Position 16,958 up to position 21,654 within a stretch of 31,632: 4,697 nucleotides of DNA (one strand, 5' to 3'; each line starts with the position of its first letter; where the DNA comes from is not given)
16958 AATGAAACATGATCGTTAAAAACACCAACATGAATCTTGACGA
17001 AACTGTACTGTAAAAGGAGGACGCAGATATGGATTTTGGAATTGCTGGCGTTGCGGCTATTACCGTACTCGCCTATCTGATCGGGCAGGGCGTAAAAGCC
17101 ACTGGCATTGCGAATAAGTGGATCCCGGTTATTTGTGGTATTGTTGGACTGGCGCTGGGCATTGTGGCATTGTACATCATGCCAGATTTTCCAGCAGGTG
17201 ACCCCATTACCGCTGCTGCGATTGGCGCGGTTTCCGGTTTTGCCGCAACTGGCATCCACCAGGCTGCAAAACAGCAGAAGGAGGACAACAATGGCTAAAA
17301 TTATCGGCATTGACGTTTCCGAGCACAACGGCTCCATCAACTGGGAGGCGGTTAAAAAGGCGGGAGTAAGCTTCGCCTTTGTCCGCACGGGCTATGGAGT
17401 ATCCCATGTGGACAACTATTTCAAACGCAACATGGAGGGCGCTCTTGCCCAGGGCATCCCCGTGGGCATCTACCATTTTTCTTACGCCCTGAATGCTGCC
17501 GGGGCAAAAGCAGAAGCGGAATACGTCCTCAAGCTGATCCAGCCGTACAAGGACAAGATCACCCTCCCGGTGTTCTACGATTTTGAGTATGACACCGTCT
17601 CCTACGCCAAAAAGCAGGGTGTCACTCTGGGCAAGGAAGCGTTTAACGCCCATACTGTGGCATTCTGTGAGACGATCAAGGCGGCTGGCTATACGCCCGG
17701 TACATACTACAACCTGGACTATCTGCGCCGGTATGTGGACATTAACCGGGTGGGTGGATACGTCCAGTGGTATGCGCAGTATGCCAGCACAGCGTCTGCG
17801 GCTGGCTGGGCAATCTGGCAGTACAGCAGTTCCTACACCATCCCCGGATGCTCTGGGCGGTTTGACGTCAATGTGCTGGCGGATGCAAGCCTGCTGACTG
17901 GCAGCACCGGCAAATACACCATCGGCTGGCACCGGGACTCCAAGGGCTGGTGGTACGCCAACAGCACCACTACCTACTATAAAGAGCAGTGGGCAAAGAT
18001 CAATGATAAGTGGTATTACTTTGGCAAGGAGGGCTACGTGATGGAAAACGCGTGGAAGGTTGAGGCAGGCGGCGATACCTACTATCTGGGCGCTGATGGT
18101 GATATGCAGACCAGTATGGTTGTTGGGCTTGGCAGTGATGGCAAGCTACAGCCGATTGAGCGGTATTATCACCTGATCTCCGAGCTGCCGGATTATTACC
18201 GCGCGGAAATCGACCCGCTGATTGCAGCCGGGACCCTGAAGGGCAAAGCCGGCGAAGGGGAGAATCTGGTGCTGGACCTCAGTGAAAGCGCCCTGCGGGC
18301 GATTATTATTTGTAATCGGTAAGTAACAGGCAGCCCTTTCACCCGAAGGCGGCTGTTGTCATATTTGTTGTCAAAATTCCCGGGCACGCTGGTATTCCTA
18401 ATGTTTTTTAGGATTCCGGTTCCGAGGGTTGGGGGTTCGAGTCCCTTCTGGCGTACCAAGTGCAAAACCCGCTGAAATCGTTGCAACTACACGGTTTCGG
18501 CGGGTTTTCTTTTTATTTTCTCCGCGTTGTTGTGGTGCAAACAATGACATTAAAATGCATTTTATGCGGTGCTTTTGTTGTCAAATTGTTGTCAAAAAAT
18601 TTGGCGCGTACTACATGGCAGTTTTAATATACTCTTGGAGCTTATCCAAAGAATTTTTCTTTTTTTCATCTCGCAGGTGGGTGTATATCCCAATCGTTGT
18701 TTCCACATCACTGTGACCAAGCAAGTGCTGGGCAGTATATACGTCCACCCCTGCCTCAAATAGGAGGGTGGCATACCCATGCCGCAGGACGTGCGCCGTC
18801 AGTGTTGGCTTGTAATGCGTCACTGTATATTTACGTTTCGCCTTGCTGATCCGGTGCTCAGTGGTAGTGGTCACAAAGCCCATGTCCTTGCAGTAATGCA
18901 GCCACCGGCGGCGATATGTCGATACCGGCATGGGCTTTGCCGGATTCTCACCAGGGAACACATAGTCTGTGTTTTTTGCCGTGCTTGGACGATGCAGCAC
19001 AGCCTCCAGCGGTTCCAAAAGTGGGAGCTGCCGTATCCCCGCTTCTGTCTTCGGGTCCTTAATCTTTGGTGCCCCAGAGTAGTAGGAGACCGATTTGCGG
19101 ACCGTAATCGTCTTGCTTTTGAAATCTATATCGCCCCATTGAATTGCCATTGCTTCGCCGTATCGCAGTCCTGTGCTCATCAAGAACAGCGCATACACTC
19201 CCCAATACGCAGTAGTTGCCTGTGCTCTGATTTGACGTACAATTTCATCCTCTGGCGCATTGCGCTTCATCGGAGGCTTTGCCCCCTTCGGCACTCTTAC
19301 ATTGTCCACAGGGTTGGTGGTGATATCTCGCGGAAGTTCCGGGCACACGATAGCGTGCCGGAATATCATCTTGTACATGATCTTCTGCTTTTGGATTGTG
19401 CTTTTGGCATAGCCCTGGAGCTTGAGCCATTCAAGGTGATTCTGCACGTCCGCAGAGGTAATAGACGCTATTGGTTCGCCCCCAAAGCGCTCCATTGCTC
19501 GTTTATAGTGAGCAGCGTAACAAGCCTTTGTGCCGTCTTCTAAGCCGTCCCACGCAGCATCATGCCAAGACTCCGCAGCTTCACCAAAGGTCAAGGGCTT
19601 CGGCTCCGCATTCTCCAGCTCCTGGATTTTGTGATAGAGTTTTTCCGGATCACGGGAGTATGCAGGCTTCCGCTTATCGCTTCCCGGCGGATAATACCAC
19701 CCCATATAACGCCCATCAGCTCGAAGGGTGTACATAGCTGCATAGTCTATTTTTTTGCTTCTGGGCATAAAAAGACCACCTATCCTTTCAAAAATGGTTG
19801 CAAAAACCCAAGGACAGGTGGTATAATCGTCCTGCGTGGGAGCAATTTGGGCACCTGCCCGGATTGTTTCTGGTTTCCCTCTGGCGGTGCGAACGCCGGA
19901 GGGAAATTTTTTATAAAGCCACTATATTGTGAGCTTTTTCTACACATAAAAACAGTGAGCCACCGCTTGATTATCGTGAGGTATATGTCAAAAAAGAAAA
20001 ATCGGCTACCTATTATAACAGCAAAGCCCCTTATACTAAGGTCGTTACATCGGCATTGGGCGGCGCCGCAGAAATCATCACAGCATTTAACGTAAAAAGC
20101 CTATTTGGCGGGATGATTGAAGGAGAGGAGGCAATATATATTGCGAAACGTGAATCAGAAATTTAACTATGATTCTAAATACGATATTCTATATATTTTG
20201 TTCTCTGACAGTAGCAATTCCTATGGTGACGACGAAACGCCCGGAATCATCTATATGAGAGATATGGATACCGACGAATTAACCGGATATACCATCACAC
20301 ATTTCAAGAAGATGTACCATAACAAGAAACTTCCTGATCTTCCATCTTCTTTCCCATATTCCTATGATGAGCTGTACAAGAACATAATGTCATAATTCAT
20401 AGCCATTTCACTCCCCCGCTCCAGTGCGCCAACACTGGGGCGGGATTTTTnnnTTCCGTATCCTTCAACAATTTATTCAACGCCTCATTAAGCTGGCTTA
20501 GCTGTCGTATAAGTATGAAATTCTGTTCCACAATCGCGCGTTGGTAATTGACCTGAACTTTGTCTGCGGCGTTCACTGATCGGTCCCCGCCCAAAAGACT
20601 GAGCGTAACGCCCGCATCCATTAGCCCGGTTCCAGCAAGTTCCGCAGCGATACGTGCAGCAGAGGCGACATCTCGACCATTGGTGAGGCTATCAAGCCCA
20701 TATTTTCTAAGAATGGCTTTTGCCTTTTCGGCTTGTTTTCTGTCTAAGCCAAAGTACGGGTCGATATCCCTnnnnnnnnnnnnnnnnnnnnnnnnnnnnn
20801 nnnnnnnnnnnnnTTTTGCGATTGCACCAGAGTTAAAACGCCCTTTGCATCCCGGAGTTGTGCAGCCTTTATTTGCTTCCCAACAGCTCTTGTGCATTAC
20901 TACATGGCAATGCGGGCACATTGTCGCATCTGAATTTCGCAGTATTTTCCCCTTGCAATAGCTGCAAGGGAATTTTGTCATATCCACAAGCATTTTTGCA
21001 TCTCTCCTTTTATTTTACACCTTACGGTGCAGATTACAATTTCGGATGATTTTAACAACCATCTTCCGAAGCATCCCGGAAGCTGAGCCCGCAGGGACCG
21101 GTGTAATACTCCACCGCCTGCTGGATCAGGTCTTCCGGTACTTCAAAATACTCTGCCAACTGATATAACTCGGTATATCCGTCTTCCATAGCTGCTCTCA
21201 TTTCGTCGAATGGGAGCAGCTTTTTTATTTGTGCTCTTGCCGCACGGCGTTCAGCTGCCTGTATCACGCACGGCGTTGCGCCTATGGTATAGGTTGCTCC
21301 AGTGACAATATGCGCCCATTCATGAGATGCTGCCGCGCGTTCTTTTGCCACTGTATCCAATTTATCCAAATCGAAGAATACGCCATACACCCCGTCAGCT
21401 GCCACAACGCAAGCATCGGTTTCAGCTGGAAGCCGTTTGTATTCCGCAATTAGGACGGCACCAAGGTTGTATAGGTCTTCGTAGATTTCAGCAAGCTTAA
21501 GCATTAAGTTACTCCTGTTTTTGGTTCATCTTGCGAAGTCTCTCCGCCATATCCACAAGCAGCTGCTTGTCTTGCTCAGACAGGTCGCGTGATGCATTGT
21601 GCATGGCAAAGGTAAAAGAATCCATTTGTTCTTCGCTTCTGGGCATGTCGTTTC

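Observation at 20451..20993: Prok-RING zinc-finger protein expressed with the lysogeny repressor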

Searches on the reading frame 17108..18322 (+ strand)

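Call 53: search_protein_families(library=phrogs, proteins=[window:17108-18322:+], max_evalue=0.00001)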
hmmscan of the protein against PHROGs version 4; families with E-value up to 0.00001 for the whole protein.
window:17108-18322:+ (404 aa): 8 families
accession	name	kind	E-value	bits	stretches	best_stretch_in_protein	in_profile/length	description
phrog_291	-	lysis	4.1e-48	165.4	1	61-310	109-370/509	endolysin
phrog_6745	-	lysis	1.1e-47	163.7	1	62-342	1-294/396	endolysin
phrog_6219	-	lysis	4.6e-32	112.8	1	65-261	2-190/326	endolysin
phrog_7854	-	lysis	2.1e-18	67.9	1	260-336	79-154/304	endolysin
phrog_3084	-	lysis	3e-11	44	1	30-257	127-353/468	endolysin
phrog_1110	-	lysis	2.5e-08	34.7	1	268-336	177-246/301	endolysin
phrog_38078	-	unknown function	3.4e-06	27.5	1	272-342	297-370/423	-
phrog_35916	-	unknown function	4.4e-06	26.9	1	68-245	7-195/488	-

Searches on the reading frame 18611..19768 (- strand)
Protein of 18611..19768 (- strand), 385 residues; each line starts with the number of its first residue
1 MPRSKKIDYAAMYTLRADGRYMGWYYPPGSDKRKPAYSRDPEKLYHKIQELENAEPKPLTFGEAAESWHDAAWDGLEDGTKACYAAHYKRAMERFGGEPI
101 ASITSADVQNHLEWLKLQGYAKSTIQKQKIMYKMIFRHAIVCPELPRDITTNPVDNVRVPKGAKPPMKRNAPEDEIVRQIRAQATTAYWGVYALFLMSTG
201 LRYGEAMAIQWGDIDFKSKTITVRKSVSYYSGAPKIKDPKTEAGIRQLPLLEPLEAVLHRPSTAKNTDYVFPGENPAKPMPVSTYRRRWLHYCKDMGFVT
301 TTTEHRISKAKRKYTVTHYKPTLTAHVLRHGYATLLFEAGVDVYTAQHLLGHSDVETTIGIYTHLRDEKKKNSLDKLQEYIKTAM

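Call 3: search_protein_families(library=pfam, proteins=[window:18611-19768:-], max_evalue=1)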
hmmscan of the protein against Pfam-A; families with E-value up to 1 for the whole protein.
window:18611-19768:- (385 aa): 4 families
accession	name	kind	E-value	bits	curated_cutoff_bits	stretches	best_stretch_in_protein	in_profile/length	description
PF00589.27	Phage_integrase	-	2.9e-25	89.5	27.1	1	183-368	18-171/172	Phage integrase family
PF22022.2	Phage_int_M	-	6e-05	23.6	27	1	61-148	1-88/96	Phage integrase central domain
PF13495.12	Phage_int_SAM_4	-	0.0033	18.2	27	1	74-138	12-77/85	Phage integrase, N-terminal SAM-like domain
PF02899.23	Phage_int_SAM_1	-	0.0046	17.7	22.3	1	88-134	29-74/83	Phage integrase, N-terminal SAM-like domain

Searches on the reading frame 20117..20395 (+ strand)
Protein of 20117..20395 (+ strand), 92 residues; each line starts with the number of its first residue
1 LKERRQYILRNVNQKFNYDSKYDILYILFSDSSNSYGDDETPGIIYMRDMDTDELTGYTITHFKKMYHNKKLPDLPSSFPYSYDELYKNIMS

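Call 3: search_protein_families(library=pfam, proteins=[window:20117-20395:+], max_evalue=1)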
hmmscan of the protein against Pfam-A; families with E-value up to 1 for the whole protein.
window:20117-20395:+ (92 aa): 1 family
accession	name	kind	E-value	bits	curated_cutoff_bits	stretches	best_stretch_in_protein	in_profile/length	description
PF10049.14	DUF2283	-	4.2e-05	24.1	23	1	15-51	1-37/49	Protein of unknown function (DUF2283)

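Call 4: search_protein_families(library=phrogs, proteins=[window:20117-20395:+], max_evalue=0.1)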
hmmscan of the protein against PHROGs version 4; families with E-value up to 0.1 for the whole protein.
window:20117-20395:+ (92 aa): 1 family
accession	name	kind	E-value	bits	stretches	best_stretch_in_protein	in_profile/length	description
phrog_36767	-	unknown function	6e-15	56.1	1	14-74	12-73/95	-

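Call 5: search_protein_families(library=ncbifam, proteins=[window:20117-20395:+], max_evalue=1)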
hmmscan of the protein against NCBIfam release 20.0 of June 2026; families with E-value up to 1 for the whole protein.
window:20117-20395:+ (92 aa): 0 families

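Call 6: search_protein_families(library=padloc, proteins=[window:20117-20395:+], max_evalue=1)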
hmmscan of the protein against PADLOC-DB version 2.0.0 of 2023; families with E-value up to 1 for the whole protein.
window:20117-20395:+ (92 aa): 0 families

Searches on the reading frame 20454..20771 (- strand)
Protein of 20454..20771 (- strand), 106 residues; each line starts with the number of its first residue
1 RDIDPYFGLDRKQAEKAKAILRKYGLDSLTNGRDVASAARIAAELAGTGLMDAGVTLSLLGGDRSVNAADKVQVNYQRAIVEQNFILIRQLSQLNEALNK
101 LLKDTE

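Call 58: search_protein_families(library=pfam, alignment_id=A4, max_evalue=0.1)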
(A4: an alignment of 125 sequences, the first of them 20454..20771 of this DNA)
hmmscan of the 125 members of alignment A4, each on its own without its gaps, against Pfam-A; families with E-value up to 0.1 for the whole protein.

A. member 1, window:20454-20771:- (106 aa): 0 families

B. families by the number of members that match (of 125 scanned): 36 families (the first 25 are shown)
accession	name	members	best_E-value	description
PF11708.13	Slu7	8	0.015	Pre-mRNA splicing Prp18-interacting factor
PF19176.5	DUF5858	7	0.0046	Family of unknown function (DUF5858)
PF10979.13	DUF2786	6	0.0039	Protein of unknown function (DUF2786)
PF15012.11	DUF4519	3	0.049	Domain of unknown function (DUF4519)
PF04963.19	Sigma54_CBD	2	0.02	Sigma-54 factor, core binding domain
PF04989.18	RMNT_CmcI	1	0.0037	Rhamnosyl O-methyltransferase/CmcI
PF17173.10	DUF5129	1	0.0071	Domain of unknown function (DUF5129)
PF23885.1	DUF7238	1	0.0073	Family of unknown function (DUF7238)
PF01202.28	SKI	1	0.018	Shikimate kinase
PF23204.1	KIF21A_2nd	1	0.019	KIF21A-like domain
PF14883.12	GHL13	1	0.019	Hypothetical glycosyl hydrolase family 13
PF06199.17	Phage_tail_2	1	0.02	Phage tail tube protein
PF03063.25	Prismane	1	0.02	Prismane/CO dehydrogenase family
PF11944.13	DUF3461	1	0.021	Protein of unknown function (DUF3461)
PF03576.19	Peptidase_S58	1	0.023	Peptidase family S58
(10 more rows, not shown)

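Call 59: predict_structure(alignment_id=A4)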
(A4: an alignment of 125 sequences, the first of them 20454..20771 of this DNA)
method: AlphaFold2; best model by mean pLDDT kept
length: 106 residues; sequences in the alignment: 125
mean_pLDDT: 81.0   pTM: 0.58
mean pLDDT of the five models: 81.0, 77.0, 76.8, 74.8, 72.5
residues with pLDDT >= 90: 19; 70-90: 66; 50-70: 21; < 50: 0
segments of 3 or more residues with pLDDT < 50: none
pLDDT, mean of each block of 10 residues (from residue 1): 73 87 87 84 75 65 66 81 88 94 96
secondary structure, 60 per line:
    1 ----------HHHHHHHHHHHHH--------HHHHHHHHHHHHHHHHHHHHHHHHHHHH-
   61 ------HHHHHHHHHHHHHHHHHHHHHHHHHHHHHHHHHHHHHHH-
elements in order: H11-23 H32-59 H67-105

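Call 61: fold_search(model_id=the predicted structure, library=pdb)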
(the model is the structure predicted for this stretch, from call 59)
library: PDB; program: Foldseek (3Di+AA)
matches with E <= 10: 6; with E <= 0.001: 0
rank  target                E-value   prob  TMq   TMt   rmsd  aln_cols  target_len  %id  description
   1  4b1r                  5.9e+00  0.10  0.39  0.25   5.7        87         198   16  Tetracycline repressor class D mutant H100A in complex with iso-7- Chlortetracycline (released 2013-07-24)
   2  8pop_B                8.0e+00  0.06  0.30  0.27   7.6        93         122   22  HK97 small terminase in complex with DNA (released 2023-08-09)
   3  3onj                  8.5e+00  0.11  0.37  0.40   8.5        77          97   19  Crystal structure of yeast Vti1p_Habc domain (released 2011-07-20)
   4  9dt3_B                8.5e+00  0.06  0.35  0.23   9.0       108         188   18  Crystal structure of the engineered sulfonylurea repressor EsR (L11-C6), bound to ethametsulfuron-methyl (released 2025-10-08)
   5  8s35_A                9.0e+00  0.09  0.31  0.12   8.5        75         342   11  DNA-bound Type IV-A3 CRISPR effector in complex with DinG helicase from K. pneumoniae (state I) (released 2024-11-06)
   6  1gaj                  9.5e+00  0.09  0.26  0.12   3.7        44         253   20  CRYSTAL STRUCTURE OF A NUCLEOTIDE-FREE ATP-BINDING CASSETTE FROM AN ABC TRANSPORTER (released 2001-07-18)

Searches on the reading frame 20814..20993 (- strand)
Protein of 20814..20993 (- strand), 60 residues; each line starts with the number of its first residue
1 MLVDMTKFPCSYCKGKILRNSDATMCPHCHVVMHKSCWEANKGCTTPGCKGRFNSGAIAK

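Call 44: find_homologous_proteins(query=window:20814-20993:-, max_evalue=0.01)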
Query seq(60 aa): no candidate shares three 5-residue words with the query. No homologue found.

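Call 45: search_dna_similar(query=window:20814-20993:-, collection=phages, mode=protein, max_evalue=1, max_rows=30)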
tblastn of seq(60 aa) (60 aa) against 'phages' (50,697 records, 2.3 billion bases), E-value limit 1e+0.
Records with a match: 1; places in all: 1; records where one place covers at least 80% of the query: 0.
Best place of each record, by identity: <60% 1.
By first word of the organism name: Bacteriophage 1.
By host as written in the record: - 1.
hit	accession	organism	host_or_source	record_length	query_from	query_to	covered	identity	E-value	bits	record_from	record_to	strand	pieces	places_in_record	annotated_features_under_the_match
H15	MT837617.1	Bacteriophage sp.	human fecal samples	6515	2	44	72%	25.6%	1e-1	34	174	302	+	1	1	record has no annotation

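Call 47: search_solved_structures(query=A3, max_evalue=10, show_alignments=2)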
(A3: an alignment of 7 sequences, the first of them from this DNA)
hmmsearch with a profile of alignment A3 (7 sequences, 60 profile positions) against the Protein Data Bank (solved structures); distinct sequences matched with E-value up to 10: 52.
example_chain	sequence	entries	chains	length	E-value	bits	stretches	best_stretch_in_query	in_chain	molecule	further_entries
9h1o_C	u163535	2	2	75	0.00014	24.8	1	10-48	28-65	Rho guanine nucleotide exchange factor 2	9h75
3zpv_1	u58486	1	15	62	0.0015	21.6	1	6-38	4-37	PROTEIN PYGOPUS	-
3zpv_E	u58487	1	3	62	0.0015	21.6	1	6-38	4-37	PROTEIN PYGOPUS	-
2kmk_A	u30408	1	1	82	0.0025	20.8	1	5-24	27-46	Zinc finger protein Gfi-1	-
2yuu_A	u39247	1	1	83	0.0068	19.5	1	10-56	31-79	Protein kinase C delta type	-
2vpe_A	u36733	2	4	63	0.024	17.7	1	5-38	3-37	PYGOPUS HOMOLOG 1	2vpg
1iym_A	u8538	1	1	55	0.035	17.2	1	9-49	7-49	EL5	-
2vp7_A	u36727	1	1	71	0.04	17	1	8-38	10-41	PYGOPUS HOMOLOG 1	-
4b6d_A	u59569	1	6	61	0.05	16.7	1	9-40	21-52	RAC GTPASE-ACTIVATING PROTEIN 1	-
2vpb_A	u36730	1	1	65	0.058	16.5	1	8-38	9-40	PYGOPUS HOMOLOG 1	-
2dx8_A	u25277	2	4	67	0.063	16.4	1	8-38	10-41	Pygopus homolog 1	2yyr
2vpd_A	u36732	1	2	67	0.063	16.4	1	8-38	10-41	PYGOPUS HOMOLOG 1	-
2d9h_A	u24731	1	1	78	0.096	15.8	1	6-23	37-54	Zinc finger protein 692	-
1jk1_A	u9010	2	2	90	0.16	15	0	8-24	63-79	ZIF268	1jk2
1a1i_A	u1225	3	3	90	0.17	15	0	8-24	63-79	RADR ZIF268 ZINC FINGER PEPTIDE | PROTEIN (RADR ZIF268 ZINC FINGER PEPTIDE) | RADR ZIF268 VARIANT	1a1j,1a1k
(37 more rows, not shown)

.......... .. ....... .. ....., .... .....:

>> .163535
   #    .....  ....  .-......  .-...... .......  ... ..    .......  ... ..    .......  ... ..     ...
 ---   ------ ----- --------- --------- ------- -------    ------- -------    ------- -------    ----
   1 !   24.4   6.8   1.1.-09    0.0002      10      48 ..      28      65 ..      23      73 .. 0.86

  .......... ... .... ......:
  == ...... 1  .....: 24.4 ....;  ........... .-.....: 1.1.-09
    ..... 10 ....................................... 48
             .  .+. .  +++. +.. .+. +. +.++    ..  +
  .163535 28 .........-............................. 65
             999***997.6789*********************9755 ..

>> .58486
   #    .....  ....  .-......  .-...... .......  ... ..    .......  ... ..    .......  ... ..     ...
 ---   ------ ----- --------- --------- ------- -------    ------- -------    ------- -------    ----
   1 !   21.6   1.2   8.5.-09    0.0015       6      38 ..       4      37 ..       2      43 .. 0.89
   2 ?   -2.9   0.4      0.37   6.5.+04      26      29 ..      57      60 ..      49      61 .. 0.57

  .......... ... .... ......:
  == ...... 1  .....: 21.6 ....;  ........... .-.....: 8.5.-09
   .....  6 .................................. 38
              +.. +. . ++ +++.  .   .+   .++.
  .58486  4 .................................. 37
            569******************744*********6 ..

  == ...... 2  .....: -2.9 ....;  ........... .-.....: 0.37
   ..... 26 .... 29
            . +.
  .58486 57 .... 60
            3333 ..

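Call 48: find_related_loci(query=A3, collection=metagenome_contigs, flank=5000)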
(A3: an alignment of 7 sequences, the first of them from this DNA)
Query A3 (60 aa) in metagenome_contigs; peptide patterns used: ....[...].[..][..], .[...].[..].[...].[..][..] (x = any residue, [..] = any of these).
122 stretches matched a pattern; 28 encode a relative of the query (tblastn E <= 1e-3); 28 distinct loci.
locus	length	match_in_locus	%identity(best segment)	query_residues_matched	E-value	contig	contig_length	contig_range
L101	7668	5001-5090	50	10-41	5e-7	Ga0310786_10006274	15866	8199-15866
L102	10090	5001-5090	50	10-41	5e-7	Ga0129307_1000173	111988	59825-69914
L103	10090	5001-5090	50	10-41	5e-7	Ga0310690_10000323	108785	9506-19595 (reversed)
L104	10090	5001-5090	47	10-41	2e-6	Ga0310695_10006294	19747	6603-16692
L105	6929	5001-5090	47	10-41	2e-6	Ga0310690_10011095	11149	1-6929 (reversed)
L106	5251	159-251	42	10-42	5e-6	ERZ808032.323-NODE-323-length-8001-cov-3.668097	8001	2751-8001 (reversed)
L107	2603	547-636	41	10-41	8e-6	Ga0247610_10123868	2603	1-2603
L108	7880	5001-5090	41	10-41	8e-6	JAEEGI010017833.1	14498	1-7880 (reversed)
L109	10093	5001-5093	42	10-42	9e-6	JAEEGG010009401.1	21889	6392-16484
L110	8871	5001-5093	42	10-42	9e-6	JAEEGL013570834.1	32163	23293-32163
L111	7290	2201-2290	41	10-41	8e-6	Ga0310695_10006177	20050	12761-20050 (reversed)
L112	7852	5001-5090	44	10-41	1e-5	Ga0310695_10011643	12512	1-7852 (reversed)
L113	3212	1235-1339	38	5-41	1e-5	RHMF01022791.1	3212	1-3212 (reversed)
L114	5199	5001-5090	44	10-41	1e-5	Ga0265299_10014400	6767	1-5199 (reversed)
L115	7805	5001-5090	44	10-41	2e-5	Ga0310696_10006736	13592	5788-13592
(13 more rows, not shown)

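Call 83: find_related_loci(query=A3, collection=viral_contigs, flank=4000)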
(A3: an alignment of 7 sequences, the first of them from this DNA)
Query A3 (60 aa) in viral_contigs; peptide patterns used: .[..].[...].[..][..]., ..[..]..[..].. (x = any residue, [..] = any of these).
200 stretches matched a pattern; 1 encode a relative of the query (tblastn E <= 1e-3); 1 distinct loci.
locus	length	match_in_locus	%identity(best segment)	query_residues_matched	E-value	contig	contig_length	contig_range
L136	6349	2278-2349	58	10-33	2e-7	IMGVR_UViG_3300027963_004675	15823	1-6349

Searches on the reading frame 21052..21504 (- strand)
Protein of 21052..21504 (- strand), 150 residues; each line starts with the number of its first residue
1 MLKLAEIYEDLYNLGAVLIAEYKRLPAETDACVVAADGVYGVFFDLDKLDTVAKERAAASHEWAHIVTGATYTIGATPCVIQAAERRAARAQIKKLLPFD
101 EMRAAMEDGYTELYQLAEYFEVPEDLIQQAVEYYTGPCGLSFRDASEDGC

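Call 3: search_protein_families(library=pfam, proteins=[window:21052-21504:-], max_evalue=1)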
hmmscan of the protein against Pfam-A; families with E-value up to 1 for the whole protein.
window:21052-21504:- (150 aa): 1 family
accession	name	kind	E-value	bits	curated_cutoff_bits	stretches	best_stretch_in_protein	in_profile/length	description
PF06114.19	Peptidase_M78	-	0.037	14.3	22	1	56-129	43-120/123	IrrE N-terminal-like domain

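Call 4: search_protein_families(library=phrogs, proteins=[window:21052-21504:-], max_evalue=0.1)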
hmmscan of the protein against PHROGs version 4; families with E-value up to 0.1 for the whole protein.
window:21052-21504:- (150 aa): 3 families
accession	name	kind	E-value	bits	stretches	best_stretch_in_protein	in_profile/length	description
phrog_87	-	other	3.9e-10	40.8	1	52-135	82-165/227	metallo-protease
phrog_23914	-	unknown function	0.0056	17.9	0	83-133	22-71/77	-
phrog_19329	-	unknown function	0.023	15.9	1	91-135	55-100/114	-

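Call 5: search_protein_families(library=ncbifam, proteins=[window:21052-21504:-], max_evalue=1)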
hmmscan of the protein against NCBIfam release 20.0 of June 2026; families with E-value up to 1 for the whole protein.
window:21052-21504:- (150 aa): 0 families

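Call 6: search_protein_families(library=padloc, proteins=[window:21052-21504:-], max_evalue=1)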
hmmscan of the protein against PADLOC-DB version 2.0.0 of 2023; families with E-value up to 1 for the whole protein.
window:21052-21504:- (150 aa): 0 families
